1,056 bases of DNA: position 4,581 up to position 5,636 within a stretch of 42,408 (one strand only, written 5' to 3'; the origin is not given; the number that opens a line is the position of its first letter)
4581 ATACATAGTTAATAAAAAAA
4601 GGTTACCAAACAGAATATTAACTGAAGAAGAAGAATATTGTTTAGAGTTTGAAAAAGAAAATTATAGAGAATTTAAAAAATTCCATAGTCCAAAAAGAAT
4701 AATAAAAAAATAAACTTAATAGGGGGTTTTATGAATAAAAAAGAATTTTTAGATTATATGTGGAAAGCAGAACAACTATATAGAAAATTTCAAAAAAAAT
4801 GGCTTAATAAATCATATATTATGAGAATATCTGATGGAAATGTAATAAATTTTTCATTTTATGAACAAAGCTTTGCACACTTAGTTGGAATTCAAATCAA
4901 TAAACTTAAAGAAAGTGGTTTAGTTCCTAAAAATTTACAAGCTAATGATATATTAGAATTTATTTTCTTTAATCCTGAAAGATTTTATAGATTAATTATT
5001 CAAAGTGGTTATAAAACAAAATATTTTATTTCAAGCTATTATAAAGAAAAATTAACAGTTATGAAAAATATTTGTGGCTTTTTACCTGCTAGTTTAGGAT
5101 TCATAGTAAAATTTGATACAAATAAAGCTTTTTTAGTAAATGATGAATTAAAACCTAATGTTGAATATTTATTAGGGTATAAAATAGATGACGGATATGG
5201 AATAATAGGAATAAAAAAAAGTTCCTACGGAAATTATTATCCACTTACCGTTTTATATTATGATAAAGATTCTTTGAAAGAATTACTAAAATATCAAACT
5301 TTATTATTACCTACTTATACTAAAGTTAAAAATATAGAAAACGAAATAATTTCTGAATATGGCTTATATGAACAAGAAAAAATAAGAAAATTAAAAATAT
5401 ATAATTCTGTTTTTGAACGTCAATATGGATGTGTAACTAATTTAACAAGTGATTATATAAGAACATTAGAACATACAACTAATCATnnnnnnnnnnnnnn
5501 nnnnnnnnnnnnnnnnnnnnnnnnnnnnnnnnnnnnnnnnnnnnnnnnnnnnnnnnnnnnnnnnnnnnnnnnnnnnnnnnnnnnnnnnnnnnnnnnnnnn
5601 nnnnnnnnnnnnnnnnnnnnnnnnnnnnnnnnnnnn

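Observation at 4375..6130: Self-contained two-gene cassette of unknown function between efp and an IS110 element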

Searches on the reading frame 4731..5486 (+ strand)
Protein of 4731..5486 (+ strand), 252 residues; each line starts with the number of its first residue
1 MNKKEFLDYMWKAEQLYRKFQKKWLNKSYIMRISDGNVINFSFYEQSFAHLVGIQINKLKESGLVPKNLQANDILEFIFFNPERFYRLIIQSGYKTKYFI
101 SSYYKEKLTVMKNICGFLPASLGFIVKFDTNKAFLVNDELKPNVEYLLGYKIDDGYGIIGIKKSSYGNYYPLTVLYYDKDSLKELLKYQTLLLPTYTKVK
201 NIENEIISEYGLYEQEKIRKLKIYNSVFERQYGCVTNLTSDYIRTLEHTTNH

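Call 17: search_solved_structures(query=A3, max_evalue=10)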
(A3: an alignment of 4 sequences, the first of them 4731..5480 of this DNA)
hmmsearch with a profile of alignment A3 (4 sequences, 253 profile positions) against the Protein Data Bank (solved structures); distinct sequences matched with E-value up to 10: 0.

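Call 25: search_protein_representatives(alignment_id=A3)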
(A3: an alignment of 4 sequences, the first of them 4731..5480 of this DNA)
Query: 4 sequences, 253 profile positions. Proteins with E-value up to 0.001 (for the whole library): 212; up to 1e-10: 86; up to 1e-30: 1. The best 150 are listed.
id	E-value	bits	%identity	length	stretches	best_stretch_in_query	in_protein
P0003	5.6e-126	435.5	-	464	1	1-253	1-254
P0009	1.2e-22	97.0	-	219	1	2-192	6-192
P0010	7.2e-21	91.2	-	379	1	25-245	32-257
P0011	1.3e-20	90.4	-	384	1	1-236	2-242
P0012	3.2e-20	89.0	-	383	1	6-250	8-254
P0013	4.6e-20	88.5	-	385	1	1-248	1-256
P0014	9.7e-20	87.5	-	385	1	1-250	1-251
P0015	6.3e-18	81.5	-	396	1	5-249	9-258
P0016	1.0e-17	80.9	-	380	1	1-238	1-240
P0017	1.5e-17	80.3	-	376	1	22-246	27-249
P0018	2.5e-17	79.6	-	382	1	28-239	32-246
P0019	3.3e-17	79.2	-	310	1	6-244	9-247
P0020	1.2e-16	77.3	-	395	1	4-251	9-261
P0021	1.8e-16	76.8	-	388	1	2-246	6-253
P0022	2.3e-16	76.4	-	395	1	8-245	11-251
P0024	2.7e-16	76.2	-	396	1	27-247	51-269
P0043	1.4e-13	67.3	-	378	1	6-196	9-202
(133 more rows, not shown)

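Call 32: find_homologous_proteins(query=A5, max_evalue=0.001)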
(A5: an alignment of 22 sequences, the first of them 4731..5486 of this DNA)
Query A5 (22 sequences) (252 aa, profile of the alignment): 3 proteins with E <= 0.001 among 5971 candidates.
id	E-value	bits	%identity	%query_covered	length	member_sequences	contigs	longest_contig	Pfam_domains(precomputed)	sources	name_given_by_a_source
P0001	1.6e-71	259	93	100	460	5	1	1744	-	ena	-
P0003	1.7e-69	252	47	100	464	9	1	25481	-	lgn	-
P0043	1.7e-66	242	28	73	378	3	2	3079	-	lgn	-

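Call 36: search_dna_similar(query=P0011, collection=phages, mode=protein, max_evalue=0.001, max_rows=20)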
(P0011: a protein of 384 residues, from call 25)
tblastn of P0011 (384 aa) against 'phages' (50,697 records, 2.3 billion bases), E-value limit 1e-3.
No match.

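Call 37: search_dna_similar(query=P0011, collection=plasmids, mode=protein, max_evalue=0.001, max_rows=20)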
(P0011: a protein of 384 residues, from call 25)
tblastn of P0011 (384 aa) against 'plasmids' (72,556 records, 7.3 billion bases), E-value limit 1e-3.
No match.

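Call 38: find_encoding_contigs(protein=P0043, flank=10000)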
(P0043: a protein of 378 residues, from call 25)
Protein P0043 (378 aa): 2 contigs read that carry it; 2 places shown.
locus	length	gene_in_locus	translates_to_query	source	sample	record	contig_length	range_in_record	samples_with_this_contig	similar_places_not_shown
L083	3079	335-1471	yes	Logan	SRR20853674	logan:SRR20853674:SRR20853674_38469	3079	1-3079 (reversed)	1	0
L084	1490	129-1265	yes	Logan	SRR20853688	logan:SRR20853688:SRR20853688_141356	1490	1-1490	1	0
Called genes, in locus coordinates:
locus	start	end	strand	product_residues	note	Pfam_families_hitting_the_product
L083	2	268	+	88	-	?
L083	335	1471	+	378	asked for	-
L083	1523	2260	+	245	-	PF01177:Asp_Glu_race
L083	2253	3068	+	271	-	PF01149:Fapy_DNA_glyco, PF06831:H2TH, PF06827:zf-FPG_IleRS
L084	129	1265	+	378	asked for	-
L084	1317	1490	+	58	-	?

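Call 39: find_encoding_contigs(protein=P0010, flank=10000)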
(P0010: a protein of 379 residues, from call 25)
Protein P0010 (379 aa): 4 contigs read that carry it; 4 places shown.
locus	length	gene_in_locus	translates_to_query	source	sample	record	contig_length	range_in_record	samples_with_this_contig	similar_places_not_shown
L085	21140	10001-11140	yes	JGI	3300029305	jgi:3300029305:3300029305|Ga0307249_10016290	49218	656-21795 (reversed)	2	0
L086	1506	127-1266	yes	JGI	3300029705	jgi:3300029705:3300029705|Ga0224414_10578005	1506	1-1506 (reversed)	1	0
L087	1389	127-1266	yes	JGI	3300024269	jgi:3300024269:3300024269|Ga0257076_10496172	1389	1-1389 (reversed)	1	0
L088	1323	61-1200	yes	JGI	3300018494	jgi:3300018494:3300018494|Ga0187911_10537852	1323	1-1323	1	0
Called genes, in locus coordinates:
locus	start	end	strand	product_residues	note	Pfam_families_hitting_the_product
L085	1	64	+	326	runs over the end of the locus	PF00579:tRNA-synt_1b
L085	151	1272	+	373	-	PF01702:TGT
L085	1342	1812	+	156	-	-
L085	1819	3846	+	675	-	PF00990:GGDEF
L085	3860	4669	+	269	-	PF03631:Virul_fac_BrkB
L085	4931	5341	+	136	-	PF00164:Ribosom_S12_S23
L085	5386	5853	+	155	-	PF00177:Ribosomal_S7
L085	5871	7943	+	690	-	PF00009:GTP_EFTU, PF03144:GTP_EFTU_D2, PF22042:EF-G_D2, PF14492:EFG_III, PF16658:RF3_C (weak), PF03764:EFG_IV, PF00679:EFG_C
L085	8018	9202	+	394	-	PF00009:GTP_EFTU, PF03144:GTP_EFTU_D2, PF03143:GTP_EFTU_D3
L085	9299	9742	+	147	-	-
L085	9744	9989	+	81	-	-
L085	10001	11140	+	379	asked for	PF18813:PBECR4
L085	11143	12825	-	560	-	PF00753:Lactamase_B, PF23023:Anti-Pycsar_Apyc1 (weak), PF12706:Lactamase_B_2, PF22505:RNase_J_b_CASP, PF07521:RMMBL, PF17770:RNase_J_C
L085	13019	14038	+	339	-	-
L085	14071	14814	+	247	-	PF01255:Prenyltransf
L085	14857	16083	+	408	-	PF03952:Enolase_N, PF00113:Enolase_C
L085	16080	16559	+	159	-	-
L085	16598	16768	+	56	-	PF10957:Spore_Cse60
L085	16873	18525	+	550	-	PF00753:Lactamase_B (faint), PF12706:Lactamase_B_2, PF22505:RNase_J_b_CASP, PF07521:RMMBL, PF17770:RNase_J_C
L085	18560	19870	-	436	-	PF00437:T2SSE, PF20720:nSTAND3 (weak), PF13173:AAA_14 (faint)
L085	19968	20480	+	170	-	-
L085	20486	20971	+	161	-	-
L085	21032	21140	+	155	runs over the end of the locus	-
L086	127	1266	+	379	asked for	PF18813:PBECR4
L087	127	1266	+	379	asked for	PF18813:PBECR4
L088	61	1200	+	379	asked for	PF18813:PBECR4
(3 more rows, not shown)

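Call 40: predict_structure(alignment_id=A5)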
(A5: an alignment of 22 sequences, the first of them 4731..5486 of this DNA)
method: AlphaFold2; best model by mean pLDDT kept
length: 252 residues; sequences in the alignment: 22
mean_pLDDT: 91.5   pTM: 0.86
mean pLDDT of the five models: 91.5, 90.9, 90.3, 90.0, 89.8
residues with pLDDT >= 90: 195; 70-90: 47; 50-70: 10; < 50: 0
segments of 3 or more residues with pLDDT < 50: none
pLDDT, mean of each block of 10 residues (from residue 1): 97 95 90 95 91 95 94 94 96 95 94 89 92 69 87 93 92 92 92 95 94 91 92 91 88 74
secondary structure, 60 per line:
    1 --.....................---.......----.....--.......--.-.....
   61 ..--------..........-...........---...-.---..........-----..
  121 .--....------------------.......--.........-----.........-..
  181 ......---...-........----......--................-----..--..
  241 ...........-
elements in order: H3-23 E27-33 E38-42 H45-51 H56-62 H71-80 H82-92 H104-113 E124-127 E146-152 E155-163 E169-177 H179-186 E190-192 E194-201 E206-211 H214-229 H239-251

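Call 43: find_encoding_contigs(protein=P0011, flank=8000, max_places=3)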
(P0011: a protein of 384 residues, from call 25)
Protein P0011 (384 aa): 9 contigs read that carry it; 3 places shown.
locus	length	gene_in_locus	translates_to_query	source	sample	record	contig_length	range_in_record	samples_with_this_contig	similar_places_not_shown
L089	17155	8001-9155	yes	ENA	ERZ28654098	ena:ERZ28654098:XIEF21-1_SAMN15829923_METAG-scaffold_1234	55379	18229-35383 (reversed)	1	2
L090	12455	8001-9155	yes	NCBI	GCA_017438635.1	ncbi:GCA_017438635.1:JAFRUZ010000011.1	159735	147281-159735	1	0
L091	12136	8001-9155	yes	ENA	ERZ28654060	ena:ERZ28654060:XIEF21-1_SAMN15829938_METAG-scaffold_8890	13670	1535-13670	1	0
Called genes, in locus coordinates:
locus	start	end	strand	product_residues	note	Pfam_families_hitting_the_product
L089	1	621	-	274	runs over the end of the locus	PF16745:RsgA_N, PF03193:RsgA_GTPase, PF01926:MMR_HSR1 (weak)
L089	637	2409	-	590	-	PF00069:Pkinase, PF07714:PK_Tyr_Ser-Thr, PF03109:ABC1, PF03793:PASTA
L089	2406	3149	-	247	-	PF00481:PP2C, PF13672:PP2C_2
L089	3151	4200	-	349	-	PF21016:RlmN_N, PF04055:Radical_SAM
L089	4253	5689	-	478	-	PF00587:tRNA-synt_2b, PF03129:HGTP_anticodon, PF09180:ProRS-C_1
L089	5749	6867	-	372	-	PF01702:TGT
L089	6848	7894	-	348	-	PF02547:Queuosine_synth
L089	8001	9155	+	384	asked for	-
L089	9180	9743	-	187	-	PF00383:dCMP_cyt_deam_1, PF14437:MafB19-deam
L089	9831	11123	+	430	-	PF01943:Polysacc_synt, PF13440:Polysacc_synt_3 (weak), PF01554:MatE, PF03023:MurJ (weak)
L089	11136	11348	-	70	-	PF00313:CSD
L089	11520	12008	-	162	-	-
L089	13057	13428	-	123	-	PF00575:S1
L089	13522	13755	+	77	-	PF01106:NifU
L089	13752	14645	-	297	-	PF27663:Spore_coat_YutH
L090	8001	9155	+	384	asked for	-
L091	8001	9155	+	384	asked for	-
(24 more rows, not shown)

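Call 44: find_encoding_contigs(protein=P0014, flank=8000, max_places=3)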
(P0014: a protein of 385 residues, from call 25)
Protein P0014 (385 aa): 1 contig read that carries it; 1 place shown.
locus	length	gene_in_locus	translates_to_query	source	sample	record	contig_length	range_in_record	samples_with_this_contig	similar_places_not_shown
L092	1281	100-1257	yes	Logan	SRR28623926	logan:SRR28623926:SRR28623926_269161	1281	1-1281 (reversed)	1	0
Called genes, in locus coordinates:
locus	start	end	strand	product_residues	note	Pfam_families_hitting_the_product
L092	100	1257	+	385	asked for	PF18813:PBECR4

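Call 45: fold_search(model_id=the predicted structure, library=pdb)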
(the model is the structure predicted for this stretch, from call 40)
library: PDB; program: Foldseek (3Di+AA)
matches with E <= 10: 861; with E <= 0.001: 0
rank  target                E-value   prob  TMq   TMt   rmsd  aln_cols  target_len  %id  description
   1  5lg4_C                8.4e-02  0.23  0.18  0.23  13.8       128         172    9  Crystal structure of the Sec3/Sso2 complex at 2.9 angstrom resolution (released 2017-02-08)
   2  5lg4_B                1.1e-01  0.20  0.17  0.22  13.9       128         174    9  Crystal structure of the Sec3/Sso2 complex at 2.9 angstrom resolution (released 2017-02-08)
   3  2pz1                  1.2e-01  0.10  0.16  0.11  18.1       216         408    9  Crystal Structure of Auto-inhibited Asef (released 2007-08-21)
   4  2v1l                  1.2e-01  0.08  0.11  0.13  13.7       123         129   10  Structure of the conserved hypothetical protein VC1805 from pathogenicity island VPI-2 of Vibrio cholerae O1 biovar elto (released 2007-07-24)
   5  7q83_A                1.3e-01  0.16  0.17  0.21  13.8       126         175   10  Crystal structure of S. cerevisiae Sso2 in complex with the pleckstrin homology domain of Sec3 (released 2022-08-31)
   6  4i79_B                1.7e-01  0.16  0.14  0.11  13.9       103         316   14  Crystal structure of human NUP43 (released 2013-02-27)
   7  2dfk_C                1.7e-01  0.08  0.17  0.13  21.6       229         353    9  Crystal structure of the CDC42-Collybistin II complex (released 2006-05-02)
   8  9bln_U                2.1e-01  0.18  0.14  0.07  18.0       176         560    4  The structure of human Pdcd4 bound to the 40S-eIF4A-eIF3-eIF1 complex (released 2024-09-04)
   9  8ykg_C                2.6e-01  0.08  0.15  0.05  11.2       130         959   15  Structure of SARS-CoV-2 spike glycoprotein in complex with NT-108 scFv (1-up state) (released 2025-03-12)
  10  2w56_A                2.6e-01  0.07  0.11  0.17  15.0       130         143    8  Structure of the hypothetical protein VC0508 from Vibrio cholerae VSP- II pathogenicity island (released 2010-08-25)
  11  7okq_A                2.8e-01  0.06  0.10  0.03  15.9        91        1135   11  Cryo-EM Structure of the DDB1-DCAF1-CUL4A-RBX1 Complex (released 2021-10-13)
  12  3msw                  3.0e-01  0.10  0.11  0.19  15.2       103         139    7  Crystal structure of a Protein with unknown function (BF3112) from Bacteroides fragilis NCTC 9343 at 1.90 A resolution (released 2010-06-09)
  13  5m4y_F                3.6e-01  0.12  0.17  0.23  13.4       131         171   10  Crystal structure of the Sec3/Sso2 complex at 2.20 angstrom resolution (released 2017-02-08)
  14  3a58_C                3.6e-01  0.12  0.17  0.21  13.7       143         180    9  Crystal structure of Sec3p - Rho1p complex from Saccharomyces cerevisiae (released 2010-01-12)
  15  5m4y_B                3.8e-01  0.11  0.17  0.22  13.4       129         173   11  Crystal structure of the Sec3/Sso2 complex at 2.20 angstrom resolution (released 2017-02-08)
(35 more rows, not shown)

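Call 46: search_protein_families(library=pfam, proteins=[P0010, P0014, P0009, P0012, P0013, P0015, P0016, P0017, P0022, P0024], max_evalue=1)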
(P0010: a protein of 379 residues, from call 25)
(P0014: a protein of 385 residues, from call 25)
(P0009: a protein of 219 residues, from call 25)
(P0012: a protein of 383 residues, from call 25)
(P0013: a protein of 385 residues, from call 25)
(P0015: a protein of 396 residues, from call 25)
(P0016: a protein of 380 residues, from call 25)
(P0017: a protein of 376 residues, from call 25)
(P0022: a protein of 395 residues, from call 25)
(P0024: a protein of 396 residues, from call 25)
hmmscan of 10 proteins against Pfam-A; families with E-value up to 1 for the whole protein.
P0010 (379 aa): 5 families
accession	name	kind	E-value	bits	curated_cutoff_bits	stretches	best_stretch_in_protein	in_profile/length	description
PF18813.6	PBECR4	-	1.4e-07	32.5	27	1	31-179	12-141/188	phage-Barnase-EndoU-ColicinE5/D-RelE like nuclease4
PF05837.17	CENP-H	-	0.001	19.4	29.9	1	293-368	81-158/202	Centromere protein H (CENP-H)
PF17031.10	DUF5101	-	0.014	15.9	27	1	316-350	64-98/99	Domain of unknown function (DUF5101)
PF20492.3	ERM_helical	-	0.37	11.3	40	1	316-376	35-95/120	Ezrin/radixin/moesin, alpha-helical domain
PF06156.18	YabA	-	0.75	10.9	30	0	299-362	6-73/103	Initiation control protein YabA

P0014 (385 aa): 7 families
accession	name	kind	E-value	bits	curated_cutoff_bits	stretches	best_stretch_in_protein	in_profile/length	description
PF16523.10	betaPIX_CC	-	0.0052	17.1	26.8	1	318-368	30-80/85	betaPIX coiled coil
PF03564.21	DUF1759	-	0.025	15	25.4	1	167-241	54-124/148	Protein of unknown function (DUF1759)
PF14197.11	Cep57_CLD_2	-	0.029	14.9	27.1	1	334-382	3-51/67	Centrosome localisation domain of PPC89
PF06005.17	ZapB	-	0.078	13.9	31.5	1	322-374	13-65/71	Cell division protein ZapB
PF04048.20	Sec8_N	-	0.16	12.3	26.8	1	301-367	56-119/142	Exocyst complex component Sec8 N-terminal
PF11932.13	DUF3450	-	0.25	11.1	32.6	1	318-365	35-82/241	Protein of unknown function (DUF3450)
PF17675.6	APG6_N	-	0.58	11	45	0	325-373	58-106/132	Apg6 coiled-coil region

P0009 (219 aa): 0 families

P0012 (383 aa): 2 families
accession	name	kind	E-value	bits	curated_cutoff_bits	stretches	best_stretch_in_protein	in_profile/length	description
PF17675.6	APG6_N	-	0.16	12.8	45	1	305-375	27-99/132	Apg6 coiled-coil region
PF15784.10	GPS2_interact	-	0.31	11.9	27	1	319-380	24-90/92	G-protein pathway suppressor 2-interacting domain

P0013 (385 aa): 4 families
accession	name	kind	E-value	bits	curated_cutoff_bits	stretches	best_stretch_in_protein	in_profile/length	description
PF04136.21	COG3_N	-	0.0011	19.4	27.9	1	323-384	9-70/147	Conserved oligomeric Golgi complex subunit 3, N-terminal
PF01544.23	CorA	-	0.031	14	27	1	260-362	130-229/292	CorA-like Mg2+ transporter protein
PF10467.15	Inhibitor_I48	-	0.039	14.3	21.3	1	121-160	88-128/142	Peptidase inhibitor clitocypin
PF16331.10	TolA_bind_tri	-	0.22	12.1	30.1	0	329-376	22-69/76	TolA binding protein trimerisation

P0015 (396 aa): 8 families
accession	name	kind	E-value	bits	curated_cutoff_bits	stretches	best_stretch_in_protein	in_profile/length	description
PF23267.1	ENOX1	-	0.006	17.1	27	1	333-377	13-57/110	ENOX1-like domain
PF25450.1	Rab11-FIP3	-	0.02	15.7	31.9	1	334-377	66-113/125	Rab11-FIP3-like domain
PF15157.13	IQCJ-SCHIP1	-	0.1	13.3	28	1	344-383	2-41/99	Fusion protein IQCJ-SCHIP1 with IQ-like motif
PF21924.1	XRCC4_CC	-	0.16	12.6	27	1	313-364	7-58/78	XRCC4 coiled-coil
PF07407.17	Seadorna_VP6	-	0.18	11.3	27.2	0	335-376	1-42/399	Seadornavirus VP6 protein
PF17871.7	AAA_lid_9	-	0.19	12.1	22.8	0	299-360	42-98/104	AAA lid domain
PF20049.4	DUF6451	-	0.3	11.5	28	1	109-121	16-28/33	Domain of unknown function (DUF6451)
PF08286.16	Spc24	-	0.59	10.8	25.3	1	334-383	9-61/109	Spc24 subunit of Ndc80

P0016 (380 aa): 7 families
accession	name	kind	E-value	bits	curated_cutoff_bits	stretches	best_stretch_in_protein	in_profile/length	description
PF06785.16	UPF0242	-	0.0014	19.2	33.5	1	292-372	76-145/194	Uncharacterised protein family (UPF0242) N-terminus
PF06810.17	Phage_scaffold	-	0.013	15.9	35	1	307-368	26-79/170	Phage capsid assembly scaffolding protein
PF06005.17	ZapB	-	0.016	16.1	31.5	1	319-365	13-59/71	Cell division protein ZapB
PF14906.12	DUF4495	-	0.017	14.7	25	0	193-262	36-99/319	Domain of unknown function (DUF4495)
PF11938.13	DUF3456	-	0.024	15.4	21.1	1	252-350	40-136/150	TLR4 regulator and MIR-interacting MSAP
PF04977.20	DivIC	-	0.071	13.4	28.9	1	332-372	18-58/80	Septum formation initiator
PF00170.26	bZIP_1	-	0.15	12.7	27.6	1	339-370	27-58/64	bZIP transcription factor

P0017 (376 aa): 4 families
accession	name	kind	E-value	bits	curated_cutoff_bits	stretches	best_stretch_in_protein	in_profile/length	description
PF06005.17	ZapB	-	0.005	17.7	31.5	1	313-367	17-64/71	Cell division protein ZapB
PF11576.14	HcgB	-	0.079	13.1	25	1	258-345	15-100/153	FeGP cofactor biosynthesis protein HcgB, guanylyltransferase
PF12021.13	DUF3509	-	0.11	12.8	25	1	245-283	31-67/87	Protein of unknown function (DUF3509)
PF14197.11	Cep57_CLD_2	-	0.87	10.2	27.1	1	326-369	1-44/67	Centrosome localisation domain of PPC89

P0022 (395 aa): 11 families
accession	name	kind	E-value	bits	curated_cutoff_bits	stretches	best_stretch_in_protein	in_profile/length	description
PF13094.11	CENP-Q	-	0.0012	19.5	28.5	1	317-358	14-55/162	CENP-Q, a CENPA-CAD centromere complex subunit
PF14662.11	KASH_CCD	-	0.0022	18.4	43.3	1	332-388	60-116/191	Coiled-coil region of CCDC155 or KASH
PF06810.17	Phage_scaffold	-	0.0027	18.1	35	1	319-375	28-78/170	Phage capsid assembly scaffolding protein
PF17675.6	APG6_N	-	0.0039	18.1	45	1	319-379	47-107/132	Apg6 coiled-coil region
PF11559.13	ADIP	-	0.0042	17.6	34.3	1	300-391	30-125/151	Afadin- and alpha -actinin-Binding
PF06005.17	ZapB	-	0.012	16.5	31.5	1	328-377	14-63/71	Cell division protein ZapB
PF06785.16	UPF0242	-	0.014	15.9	33.5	1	325-372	90-137/194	Uncharacterised protein family (UPF0242) N-terminus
PF06295.17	ZapG-like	-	0.034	14.6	33.5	1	333-372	25-65/123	Z-ring associated protein G-like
PF14197.11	Cep57_CLD_2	-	0.036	14.6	27.1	1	317-372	9-64/67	Centrosome localisation domain of PPC89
PF15898.10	PRKG1_interact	-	0.49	11.5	32.4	1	327-370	6-90/101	cGMP-dependent protein kinase interacting domain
PF15188.11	CCDC-167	-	0.87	10.3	27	1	328-362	31-65/84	Coiled-coil domain-containing protein 167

P0024 (396 aa): 5 families
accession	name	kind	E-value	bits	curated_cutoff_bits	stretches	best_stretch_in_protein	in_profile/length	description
PF11932.13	DUF3450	-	0.0085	15.9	32.6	1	338-394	38-94/241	Protein of unknown function (DUF3450)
PF11544.13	Spc42p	-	0.036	14.4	25.6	1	343-372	4-33/75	Spindle pole body component Spc42p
PF00497.25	SBP_bac_3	-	0.14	12.3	26.4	1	180-362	97-118/132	Bacterial extracellular solute-binding proteins, family 3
PF11598.13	COMP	-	0.19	12.5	23.9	1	357-390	7-40/45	Cartilage oligomeric matrix protein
PF17675.6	APG6_N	-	0.75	10.7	45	1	335-390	38-99/132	Apg6 coiled-coil region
